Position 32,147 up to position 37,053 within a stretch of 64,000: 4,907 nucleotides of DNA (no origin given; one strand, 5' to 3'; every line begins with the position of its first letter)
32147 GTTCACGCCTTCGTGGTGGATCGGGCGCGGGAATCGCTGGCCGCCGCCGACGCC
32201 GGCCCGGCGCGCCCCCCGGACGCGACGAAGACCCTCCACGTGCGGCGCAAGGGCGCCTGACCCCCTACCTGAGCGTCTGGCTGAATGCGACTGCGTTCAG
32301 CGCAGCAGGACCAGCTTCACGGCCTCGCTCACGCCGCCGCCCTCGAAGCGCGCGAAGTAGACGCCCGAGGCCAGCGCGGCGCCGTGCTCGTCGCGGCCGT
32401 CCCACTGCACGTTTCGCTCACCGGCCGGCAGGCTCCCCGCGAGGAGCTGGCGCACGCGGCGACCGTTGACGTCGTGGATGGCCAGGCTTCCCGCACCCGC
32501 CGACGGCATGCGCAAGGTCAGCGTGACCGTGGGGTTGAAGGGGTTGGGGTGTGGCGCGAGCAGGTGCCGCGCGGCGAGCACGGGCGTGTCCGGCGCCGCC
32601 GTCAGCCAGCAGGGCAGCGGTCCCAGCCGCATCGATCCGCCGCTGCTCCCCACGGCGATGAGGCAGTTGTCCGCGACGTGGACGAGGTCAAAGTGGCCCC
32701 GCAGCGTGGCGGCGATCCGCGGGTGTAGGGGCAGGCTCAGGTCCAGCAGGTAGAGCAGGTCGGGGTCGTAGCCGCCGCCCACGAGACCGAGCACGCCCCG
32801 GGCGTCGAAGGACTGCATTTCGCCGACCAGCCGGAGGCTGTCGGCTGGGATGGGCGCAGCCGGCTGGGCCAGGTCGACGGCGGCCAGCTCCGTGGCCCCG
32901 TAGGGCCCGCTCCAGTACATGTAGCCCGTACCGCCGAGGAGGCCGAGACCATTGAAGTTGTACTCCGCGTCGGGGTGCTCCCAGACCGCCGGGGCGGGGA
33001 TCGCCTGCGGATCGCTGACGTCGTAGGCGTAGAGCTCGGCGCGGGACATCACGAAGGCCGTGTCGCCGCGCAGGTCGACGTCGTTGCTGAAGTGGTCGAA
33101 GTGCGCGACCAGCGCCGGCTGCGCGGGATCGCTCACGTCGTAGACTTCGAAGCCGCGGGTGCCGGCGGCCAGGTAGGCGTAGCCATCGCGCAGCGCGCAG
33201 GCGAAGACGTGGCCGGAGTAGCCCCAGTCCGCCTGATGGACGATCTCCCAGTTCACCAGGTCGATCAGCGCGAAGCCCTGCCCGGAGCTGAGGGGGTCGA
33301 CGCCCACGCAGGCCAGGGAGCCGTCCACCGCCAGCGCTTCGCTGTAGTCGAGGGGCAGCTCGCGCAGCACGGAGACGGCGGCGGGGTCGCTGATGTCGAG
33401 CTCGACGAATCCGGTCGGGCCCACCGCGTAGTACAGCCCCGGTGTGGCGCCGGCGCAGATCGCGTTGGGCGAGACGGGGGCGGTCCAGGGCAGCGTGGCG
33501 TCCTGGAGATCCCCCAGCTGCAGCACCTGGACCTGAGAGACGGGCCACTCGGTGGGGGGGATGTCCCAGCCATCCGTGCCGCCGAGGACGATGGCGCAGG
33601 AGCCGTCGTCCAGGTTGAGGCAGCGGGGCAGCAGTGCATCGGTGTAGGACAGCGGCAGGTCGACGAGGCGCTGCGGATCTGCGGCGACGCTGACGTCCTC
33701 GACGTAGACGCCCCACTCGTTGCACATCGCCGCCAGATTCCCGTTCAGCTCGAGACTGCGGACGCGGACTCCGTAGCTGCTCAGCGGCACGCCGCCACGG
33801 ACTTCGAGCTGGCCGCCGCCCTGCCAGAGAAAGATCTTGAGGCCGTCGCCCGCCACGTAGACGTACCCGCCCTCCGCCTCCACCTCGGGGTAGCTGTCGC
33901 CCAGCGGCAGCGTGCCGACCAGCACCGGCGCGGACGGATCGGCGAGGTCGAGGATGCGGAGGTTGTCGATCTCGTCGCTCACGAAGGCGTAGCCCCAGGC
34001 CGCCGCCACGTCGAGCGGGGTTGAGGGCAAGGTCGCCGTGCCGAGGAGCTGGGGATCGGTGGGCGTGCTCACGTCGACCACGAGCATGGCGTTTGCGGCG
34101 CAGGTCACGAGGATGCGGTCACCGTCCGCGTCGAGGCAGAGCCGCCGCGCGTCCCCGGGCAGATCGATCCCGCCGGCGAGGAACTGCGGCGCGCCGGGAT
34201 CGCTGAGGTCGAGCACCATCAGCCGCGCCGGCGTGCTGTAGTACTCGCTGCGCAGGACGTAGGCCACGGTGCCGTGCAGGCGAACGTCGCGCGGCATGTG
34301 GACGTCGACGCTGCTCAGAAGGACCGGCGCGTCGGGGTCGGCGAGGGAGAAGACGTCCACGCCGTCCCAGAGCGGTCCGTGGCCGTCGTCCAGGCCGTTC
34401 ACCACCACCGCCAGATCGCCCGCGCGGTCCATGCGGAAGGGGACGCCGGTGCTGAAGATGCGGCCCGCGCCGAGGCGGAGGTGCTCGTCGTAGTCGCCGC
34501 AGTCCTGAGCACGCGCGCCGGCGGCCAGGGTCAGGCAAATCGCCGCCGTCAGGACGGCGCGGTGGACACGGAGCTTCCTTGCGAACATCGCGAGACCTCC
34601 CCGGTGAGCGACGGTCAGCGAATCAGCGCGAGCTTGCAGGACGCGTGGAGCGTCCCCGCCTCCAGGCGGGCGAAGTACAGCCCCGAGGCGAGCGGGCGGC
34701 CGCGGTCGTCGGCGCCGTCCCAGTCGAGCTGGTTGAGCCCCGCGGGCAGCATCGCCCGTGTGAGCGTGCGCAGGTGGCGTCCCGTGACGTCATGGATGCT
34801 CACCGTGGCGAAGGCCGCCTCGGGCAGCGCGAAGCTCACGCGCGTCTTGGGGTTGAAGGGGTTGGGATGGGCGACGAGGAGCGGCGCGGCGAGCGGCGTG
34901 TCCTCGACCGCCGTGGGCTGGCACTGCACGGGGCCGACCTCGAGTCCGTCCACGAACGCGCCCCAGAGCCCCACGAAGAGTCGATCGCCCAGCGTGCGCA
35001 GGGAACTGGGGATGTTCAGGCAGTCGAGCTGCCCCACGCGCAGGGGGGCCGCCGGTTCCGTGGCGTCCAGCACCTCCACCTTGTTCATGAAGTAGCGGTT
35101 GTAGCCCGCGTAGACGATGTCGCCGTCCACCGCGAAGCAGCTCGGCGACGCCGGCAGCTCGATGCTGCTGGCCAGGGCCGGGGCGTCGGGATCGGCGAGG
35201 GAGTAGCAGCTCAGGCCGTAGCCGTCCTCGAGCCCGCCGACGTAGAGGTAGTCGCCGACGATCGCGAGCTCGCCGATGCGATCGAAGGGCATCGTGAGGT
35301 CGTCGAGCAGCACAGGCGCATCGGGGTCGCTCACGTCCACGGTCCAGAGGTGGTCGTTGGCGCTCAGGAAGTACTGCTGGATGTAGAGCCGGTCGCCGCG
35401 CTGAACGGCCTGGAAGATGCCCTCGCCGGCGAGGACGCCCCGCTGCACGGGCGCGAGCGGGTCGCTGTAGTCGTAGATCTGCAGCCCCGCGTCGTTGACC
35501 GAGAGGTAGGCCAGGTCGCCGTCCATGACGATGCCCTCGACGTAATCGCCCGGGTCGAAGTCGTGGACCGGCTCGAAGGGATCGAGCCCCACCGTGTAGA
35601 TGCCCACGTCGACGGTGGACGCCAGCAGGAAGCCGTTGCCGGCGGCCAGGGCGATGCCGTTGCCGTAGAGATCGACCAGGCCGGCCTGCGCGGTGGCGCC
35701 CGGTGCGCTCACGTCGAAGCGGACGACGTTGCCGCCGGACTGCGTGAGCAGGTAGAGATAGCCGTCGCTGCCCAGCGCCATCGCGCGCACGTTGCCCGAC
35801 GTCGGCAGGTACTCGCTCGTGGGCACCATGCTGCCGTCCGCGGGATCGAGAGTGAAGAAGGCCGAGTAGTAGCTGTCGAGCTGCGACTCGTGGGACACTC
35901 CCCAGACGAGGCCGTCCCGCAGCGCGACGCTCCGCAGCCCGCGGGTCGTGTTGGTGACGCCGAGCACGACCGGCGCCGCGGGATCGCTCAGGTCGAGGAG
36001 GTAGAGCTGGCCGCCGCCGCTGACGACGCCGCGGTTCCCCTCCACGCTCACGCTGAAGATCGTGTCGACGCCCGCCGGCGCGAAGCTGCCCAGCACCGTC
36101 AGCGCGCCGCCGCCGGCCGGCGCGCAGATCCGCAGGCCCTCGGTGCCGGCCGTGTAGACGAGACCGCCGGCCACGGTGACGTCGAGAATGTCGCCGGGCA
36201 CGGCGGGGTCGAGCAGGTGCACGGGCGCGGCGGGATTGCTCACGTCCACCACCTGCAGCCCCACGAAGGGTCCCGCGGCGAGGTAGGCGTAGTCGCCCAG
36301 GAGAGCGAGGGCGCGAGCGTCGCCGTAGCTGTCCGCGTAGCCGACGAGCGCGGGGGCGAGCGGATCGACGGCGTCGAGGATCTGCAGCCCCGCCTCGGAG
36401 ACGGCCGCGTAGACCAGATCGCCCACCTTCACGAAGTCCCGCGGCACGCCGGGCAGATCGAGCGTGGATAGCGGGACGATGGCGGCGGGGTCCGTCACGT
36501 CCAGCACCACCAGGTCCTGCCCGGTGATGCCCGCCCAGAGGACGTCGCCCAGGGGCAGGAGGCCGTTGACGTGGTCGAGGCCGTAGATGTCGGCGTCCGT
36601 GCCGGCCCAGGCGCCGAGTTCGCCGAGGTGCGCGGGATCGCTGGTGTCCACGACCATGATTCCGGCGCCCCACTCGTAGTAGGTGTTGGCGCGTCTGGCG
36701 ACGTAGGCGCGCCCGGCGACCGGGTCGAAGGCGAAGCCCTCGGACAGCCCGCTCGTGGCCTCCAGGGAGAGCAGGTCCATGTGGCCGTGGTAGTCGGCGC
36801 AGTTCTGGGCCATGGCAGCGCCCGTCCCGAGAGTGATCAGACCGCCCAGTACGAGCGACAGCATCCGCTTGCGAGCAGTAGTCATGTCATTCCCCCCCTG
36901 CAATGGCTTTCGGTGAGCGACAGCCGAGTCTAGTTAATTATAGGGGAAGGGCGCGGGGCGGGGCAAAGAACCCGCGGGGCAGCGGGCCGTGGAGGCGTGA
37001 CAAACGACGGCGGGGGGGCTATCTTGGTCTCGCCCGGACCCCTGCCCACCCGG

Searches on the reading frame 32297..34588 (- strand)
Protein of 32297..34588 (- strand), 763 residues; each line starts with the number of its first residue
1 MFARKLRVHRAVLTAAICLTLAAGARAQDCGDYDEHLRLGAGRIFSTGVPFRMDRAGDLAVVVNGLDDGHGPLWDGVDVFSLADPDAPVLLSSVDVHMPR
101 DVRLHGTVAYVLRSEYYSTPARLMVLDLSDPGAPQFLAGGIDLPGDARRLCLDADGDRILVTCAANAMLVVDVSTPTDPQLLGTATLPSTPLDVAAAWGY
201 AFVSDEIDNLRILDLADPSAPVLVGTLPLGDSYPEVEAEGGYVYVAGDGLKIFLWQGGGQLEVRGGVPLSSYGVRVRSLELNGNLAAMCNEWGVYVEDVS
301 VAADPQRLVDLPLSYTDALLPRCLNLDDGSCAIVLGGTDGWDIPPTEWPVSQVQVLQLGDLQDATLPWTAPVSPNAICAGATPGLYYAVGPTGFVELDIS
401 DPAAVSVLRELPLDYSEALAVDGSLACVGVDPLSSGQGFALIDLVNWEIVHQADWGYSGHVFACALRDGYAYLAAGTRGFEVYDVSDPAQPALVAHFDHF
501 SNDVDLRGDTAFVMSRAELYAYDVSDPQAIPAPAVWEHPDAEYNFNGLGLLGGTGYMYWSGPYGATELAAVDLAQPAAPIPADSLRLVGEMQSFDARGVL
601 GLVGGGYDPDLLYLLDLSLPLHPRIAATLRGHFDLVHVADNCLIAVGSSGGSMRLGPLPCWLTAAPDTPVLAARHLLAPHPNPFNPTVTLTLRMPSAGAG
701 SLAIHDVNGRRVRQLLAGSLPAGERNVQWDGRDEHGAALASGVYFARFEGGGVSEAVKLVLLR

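Call 73: search_protein_families(library=pfam, proteins=[window:32297-34588:-], max_evalue=0.001)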
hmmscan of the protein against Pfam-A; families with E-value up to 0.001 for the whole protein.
window:32297-34588:- (763 aa): 2 families
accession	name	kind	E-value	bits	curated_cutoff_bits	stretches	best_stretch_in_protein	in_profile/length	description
PF08309.17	LVIVD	-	1.3e-20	72.9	20.2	2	462-498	5-41/42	LVIVD repeat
PF13860.13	FlgD_ig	-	1.1e-10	41.7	27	1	696-744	21-69/79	FlgD Ig-like domain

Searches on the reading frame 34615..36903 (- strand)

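Call 73: search_protein_families(library=pfam, proteins=[window:34615-36903:-], max_evalue=0.001)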
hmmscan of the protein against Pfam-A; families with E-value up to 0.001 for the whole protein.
window:34615-36903:- (762 aa): 3 families
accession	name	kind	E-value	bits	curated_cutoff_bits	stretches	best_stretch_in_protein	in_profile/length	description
PF08309.17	LVIVD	-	5.4e-21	74.1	20.2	1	194-228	2-35/42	LVIVD repeat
PF13860.13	FlgD_ig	-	2e-09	37.8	27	1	687-749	10-75/79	FlgD Ig-like domain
PF21959.2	DUF6923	-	0.00062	20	27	0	297-405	108-211/234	Repeat of unknown function (DUF6923)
